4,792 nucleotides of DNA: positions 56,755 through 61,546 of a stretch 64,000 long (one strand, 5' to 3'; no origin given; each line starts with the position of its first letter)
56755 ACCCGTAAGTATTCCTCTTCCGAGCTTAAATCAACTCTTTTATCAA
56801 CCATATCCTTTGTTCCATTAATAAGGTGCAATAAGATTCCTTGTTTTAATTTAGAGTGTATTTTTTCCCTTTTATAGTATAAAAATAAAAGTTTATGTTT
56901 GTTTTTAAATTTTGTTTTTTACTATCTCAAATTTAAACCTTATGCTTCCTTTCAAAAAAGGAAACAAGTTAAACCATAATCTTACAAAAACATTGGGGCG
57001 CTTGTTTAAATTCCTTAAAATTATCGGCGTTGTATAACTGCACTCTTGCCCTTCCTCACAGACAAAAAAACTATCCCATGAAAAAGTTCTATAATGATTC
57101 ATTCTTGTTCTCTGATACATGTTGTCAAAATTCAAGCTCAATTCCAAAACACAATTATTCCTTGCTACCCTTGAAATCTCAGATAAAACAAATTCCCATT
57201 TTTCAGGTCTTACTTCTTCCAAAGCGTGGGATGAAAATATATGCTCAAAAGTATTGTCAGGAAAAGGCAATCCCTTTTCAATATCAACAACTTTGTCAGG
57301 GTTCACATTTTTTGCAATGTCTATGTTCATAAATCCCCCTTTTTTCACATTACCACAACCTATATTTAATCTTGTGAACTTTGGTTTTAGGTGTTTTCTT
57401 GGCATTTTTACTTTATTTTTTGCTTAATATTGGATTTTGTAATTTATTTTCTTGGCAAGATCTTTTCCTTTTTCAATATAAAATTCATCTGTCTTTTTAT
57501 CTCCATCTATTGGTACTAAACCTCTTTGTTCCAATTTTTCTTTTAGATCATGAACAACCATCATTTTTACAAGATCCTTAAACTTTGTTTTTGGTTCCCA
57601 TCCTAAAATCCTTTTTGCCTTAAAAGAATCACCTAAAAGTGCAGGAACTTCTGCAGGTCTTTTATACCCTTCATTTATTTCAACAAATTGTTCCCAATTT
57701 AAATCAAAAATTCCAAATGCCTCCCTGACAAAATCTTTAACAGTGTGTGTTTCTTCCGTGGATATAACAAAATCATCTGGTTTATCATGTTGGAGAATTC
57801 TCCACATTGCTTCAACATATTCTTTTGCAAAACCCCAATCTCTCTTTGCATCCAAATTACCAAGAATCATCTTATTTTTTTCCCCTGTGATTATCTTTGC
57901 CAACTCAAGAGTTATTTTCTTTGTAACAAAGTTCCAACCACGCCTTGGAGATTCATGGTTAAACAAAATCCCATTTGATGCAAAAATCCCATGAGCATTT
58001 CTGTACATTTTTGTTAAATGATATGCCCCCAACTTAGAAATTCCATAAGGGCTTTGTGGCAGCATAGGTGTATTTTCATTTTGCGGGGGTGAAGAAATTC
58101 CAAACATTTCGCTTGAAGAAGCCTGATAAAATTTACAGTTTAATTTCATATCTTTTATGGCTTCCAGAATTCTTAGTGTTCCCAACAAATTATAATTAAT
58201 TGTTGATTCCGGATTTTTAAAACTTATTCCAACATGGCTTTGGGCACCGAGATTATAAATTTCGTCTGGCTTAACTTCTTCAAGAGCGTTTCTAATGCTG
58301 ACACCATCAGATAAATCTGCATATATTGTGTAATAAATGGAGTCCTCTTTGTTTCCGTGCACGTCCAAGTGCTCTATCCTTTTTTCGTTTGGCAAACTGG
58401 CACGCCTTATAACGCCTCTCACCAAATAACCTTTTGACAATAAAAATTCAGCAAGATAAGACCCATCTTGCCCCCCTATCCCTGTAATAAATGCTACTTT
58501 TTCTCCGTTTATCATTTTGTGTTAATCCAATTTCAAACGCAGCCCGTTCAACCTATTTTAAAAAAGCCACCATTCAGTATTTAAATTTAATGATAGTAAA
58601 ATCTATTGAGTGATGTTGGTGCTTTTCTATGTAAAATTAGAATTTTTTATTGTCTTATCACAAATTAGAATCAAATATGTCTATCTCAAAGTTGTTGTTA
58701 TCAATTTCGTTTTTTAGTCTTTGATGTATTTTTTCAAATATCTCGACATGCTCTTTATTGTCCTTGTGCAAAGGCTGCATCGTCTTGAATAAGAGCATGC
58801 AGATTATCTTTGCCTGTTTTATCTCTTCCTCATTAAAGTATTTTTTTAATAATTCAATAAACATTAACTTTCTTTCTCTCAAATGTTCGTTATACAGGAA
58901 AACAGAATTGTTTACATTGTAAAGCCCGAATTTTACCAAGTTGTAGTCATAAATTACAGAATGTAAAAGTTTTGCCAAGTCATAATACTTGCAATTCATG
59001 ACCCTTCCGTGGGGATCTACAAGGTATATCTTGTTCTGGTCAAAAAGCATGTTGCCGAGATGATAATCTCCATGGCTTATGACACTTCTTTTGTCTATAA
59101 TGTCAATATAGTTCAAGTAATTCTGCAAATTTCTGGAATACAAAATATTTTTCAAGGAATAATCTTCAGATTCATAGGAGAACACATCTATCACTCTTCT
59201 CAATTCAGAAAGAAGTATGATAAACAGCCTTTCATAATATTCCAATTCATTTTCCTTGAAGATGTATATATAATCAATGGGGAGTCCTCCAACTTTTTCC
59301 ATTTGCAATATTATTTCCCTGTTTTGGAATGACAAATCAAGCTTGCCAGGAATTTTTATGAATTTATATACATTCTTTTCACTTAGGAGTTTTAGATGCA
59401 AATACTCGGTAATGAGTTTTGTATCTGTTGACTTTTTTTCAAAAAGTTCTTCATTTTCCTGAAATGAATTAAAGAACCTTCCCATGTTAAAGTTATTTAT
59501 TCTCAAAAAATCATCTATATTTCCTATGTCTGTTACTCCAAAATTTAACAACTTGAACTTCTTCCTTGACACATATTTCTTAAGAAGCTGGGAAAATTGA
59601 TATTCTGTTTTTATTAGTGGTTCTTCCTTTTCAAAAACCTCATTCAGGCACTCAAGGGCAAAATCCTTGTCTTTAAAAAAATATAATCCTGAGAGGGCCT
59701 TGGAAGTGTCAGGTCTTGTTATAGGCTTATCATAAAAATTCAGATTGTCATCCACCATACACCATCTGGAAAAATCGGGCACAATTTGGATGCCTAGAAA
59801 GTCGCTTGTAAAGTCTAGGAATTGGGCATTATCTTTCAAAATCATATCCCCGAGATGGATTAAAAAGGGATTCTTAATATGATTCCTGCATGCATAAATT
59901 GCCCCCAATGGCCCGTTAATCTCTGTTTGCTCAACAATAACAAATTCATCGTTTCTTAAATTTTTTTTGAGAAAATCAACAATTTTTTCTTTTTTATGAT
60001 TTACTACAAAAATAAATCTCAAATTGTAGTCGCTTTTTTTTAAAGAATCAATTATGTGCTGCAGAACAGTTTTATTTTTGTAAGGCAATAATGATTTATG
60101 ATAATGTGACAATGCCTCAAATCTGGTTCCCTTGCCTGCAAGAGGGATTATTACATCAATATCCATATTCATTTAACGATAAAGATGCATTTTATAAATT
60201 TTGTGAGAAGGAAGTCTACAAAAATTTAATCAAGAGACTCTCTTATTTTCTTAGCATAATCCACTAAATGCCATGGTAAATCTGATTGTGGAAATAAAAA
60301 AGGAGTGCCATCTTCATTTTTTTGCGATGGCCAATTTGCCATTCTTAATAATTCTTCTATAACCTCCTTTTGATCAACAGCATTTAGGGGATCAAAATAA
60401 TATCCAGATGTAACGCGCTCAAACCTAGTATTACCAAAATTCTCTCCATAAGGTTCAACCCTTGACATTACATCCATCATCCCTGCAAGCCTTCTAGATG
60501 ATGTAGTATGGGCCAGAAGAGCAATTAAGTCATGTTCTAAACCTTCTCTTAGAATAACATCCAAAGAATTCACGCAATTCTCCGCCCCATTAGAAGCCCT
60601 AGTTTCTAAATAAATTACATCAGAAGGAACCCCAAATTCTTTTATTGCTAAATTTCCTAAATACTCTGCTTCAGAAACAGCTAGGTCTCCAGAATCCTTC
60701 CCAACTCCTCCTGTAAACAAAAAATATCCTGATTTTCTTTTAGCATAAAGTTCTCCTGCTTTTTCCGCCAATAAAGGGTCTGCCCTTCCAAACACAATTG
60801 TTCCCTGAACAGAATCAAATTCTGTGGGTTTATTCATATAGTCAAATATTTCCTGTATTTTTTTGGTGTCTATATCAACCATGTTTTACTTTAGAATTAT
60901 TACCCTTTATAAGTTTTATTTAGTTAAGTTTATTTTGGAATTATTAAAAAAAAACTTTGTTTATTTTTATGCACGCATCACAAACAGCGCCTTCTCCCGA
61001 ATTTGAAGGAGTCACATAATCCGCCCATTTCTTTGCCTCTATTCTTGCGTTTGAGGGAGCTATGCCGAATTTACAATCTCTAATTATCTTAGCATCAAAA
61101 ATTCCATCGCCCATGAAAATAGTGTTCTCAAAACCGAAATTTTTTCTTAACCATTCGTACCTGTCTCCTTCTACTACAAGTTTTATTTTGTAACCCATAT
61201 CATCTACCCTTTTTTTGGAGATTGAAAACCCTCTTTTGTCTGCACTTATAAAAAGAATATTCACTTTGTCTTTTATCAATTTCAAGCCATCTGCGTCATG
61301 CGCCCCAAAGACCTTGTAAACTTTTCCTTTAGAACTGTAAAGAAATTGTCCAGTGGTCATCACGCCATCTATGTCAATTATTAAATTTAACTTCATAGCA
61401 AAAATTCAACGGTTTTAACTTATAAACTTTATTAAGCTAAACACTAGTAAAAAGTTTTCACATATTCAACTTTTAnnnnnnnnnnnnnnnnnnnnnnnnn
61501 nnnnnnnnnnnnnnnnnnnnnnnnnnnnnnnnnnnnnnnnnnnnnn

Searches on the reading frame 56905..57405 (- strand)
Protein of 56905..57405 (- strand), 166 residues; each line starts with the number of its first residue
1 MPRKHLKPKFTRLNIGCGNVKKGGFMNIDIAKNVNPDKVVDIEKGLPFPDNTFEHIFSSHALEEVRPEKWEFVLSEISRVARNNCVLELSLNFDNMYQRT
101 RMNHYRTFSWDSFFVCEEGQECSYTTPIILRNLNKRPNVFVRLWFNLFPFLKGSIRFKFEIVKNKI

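Call 5: search_protein_families(library=pfam, proteins=[window:56905-57405:-], max_evalue=0.01)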
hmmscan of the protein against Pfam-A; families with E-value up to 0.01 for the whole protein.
window:56905-57405:- (166 aa): 2 families
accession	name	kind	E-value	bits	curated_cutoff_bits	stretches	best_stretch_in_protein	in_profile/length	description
PF08241.18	Methyltransf_11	-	8.4e-07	30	21.2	1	38-84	47-90/95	Methyltransferase domain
PF13649.12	Methyltransf_25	-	0.00011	23.3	27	1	40-83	53-95/97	Methyltransferase domain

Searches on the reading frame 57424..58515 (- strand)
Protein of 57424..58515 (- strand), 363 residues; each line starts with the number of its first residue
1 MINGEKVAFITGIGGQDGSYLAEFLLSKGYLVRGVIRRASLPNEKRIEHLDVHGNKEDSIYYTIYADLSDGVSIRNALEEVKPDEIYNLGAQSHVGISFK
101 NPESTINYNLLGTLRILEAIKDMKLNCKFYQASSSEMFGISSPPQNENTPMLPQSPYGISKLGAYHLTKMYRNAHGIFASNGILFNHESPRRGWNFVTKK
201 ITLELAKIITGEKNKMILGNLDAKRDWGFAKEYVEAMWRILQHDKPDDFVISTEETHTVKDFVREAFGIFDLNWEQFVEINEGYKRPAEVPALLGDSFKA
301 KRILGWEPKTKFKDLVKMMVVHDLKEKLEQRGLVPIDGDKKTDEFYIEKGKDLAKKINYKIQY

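Call 5: search_protein_families(library=pfam, proteins=[window:57424-58515:-], max_evalue=0.01)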
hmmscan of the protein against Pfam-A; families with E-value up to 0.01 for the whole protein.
window:57424-58515:- (363 aa): 5 families
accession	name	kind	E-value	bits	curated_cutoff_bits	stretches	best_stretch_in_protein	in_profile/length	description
PF16363.11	GDP_Man_Dehyd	-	4.8e-120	401.4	27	1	9-319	1-332/332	GDP-mannose 4,6 dehydratase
PF01370.27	Epimerase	-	6.9e-62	209.4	20.9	1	9-251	2-239/240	NAD dependent epimerase/dehydratase family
PF02719.21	Polysacc_synt_2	-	1.2e-06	28.4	20.2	1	9-125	2-120/293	Polysaccharide biosynthesis protein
PF04321.23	RmlD_sub_bind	-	1.7e-05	24.5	27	1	9-177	4-145/287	RmlD substrate binding domain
PF00106.31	adh_short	-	0.0078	16.1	26.6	0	6-173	1-165/195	short chain dehydrogenase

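Call 6: search_protein_families(library=ncbifam, proteins=[window:57424-58515:-], max_evalue=0.01)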
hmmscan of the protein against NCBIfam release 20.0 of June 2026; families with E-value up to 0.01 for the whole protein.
window:57424-58515:- (363 aa): 14 families
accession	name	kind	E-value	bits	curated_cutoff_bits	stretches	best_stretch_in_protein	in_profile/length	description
TIGR01472.1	gmd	equivalog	6.5e-126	420.1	415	1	6-326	1-341/342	GDP-mannose 4,6-dehydratase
TIGR04180.1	EDH_00030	hypoth_equivalog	6.4e-32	110.8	475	1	9-310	2-296/297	NAD-dependent 4,6-dehydratase LegB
TIGR01181.1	dTDP_gluc_dehyt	equivalog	5.5e-31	107.8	365.1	1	55-321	46-309/321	dTDP-glucose 4,6-dehydratase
TIGR02622.1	CDP_4_6_dhtase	equivalog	1.1e-22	80.7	278.45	1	5-320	4-327/352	CDP-glucose 4,6-dehydratase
TIGR01179.1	galE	equivalog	2.4e-18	66.1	262.3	1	10-174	4-162/332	UDP-glucose 4-epimerase GalE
NF007490.0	PRK10084.1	subfamily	6.4e-15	55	649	1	57-320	48-331/361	dTDP-glucose 4,6-dehydratase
NF007582.0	PRK10217.1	equivalog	7.2e-14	51.6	698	1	66-246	58-245/355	dTDP-glucose 4,6-dehydratase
NF043036.1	ErythonDh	equivalog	1.5e-08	34.3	325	1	9-164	4-156/321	D-erythronate dehydrogenase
NF007956.0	PRK10675.1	subfamily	1.8e-07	30.6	394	1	9-164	4-156/338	UDP-glucose 4-epimerase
TIGR03466.1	HpnA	hypoth_equivalog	1.7e-06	27.2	367.65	1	7-161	2-142/327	hopanoid-associated sugar epimerase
NF011728.1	PRK15181.1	equivalog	2.4e-05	23.5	760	1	6-176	16-184/348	Vi polysaccharide biosynthesis UDP-N-acetylglucosaminuronic acid C-4 epimerase TviC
NF052578.1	StrlDmthSdmBMthl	equivalog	3.9e-05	23.6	600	1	8-160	3-137/328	sterol demethylase protein SdmB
NF041015.1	UDPsulfquin_syn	equivalog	4.8e-05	22.5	575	1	56-130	64-140/384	UDP-sulfoquinovose synthase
TIGR01214.1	rmlD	equivalog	8.5e-05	21.8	224.05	1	10-199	4-162/285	dTDP-4-dehydrorhamnose reductase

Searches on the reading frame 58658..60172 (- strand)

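Call 5: search_protein_families(library=pfam, proteins=[window:58658-60172:-], max_evalue=0.01)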
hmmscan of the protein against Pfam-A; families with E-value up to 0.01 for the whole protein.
window:58658-60172:- (504 aa): 4 families
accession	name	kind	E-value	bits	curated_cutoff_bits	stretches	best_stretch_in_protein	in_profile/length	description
PF00483.29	NTP_transferase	-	7.2e-12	45.8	21.2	1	11-115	6-116/245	Nucleotidyl transferase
PF12804.13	NTP_transf_3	-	9e-09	36.1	27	1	8-114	2-100/160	MobA-like NTP transferase domain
PF01636.29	APH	-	4.7e-05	23.7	23.2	1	360-404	165-211/239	Phosphotransferase enzyme family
PF01128.25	IspD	-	0.0038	17.4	27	1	6-68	2-63/221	2-C-methyl-D-erythritol 4-phosphate cytidylyltransferase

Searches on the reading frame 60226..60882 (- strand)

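Call 5: search_protein_families(library=pfam, proteins=[window:60226-60882:-], max_evalue=0.01)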
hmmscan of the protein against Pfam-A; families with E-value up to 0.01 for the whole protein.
window:60226-60882:- (218 aa): 1 family
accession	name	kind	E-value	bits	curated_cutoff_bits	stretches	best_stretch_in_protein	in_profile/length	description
PF02698.23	DUF218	-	3.3e-10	40.4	27.6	1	29-139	4-103/133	DUF218 domain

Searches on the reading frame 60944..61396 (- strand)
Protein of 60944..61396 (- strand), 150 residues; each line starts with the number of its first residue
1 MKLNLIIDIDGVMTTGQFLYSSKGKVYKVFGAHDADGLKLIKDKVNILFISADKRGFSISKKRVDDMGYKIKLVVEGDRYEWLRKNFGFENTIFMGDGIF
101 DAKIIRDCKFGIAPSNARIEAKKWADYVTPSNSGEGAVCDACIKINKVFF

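Call 5: search_protein_families(library=pfam, proteins=[window:60944-61396:-], max_evalue=0.01)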
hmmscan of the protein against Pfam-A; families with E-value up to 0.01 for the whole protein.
window:60944-61396:- (150 aa): 1 family
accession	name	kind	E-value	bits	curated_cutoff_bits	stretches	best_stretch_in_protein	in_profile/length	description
PF08282.18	Hydrolase_3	-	7e-07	29.7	20.9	1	85-136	199-250/255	haloacid dehalogenase-like hydrolase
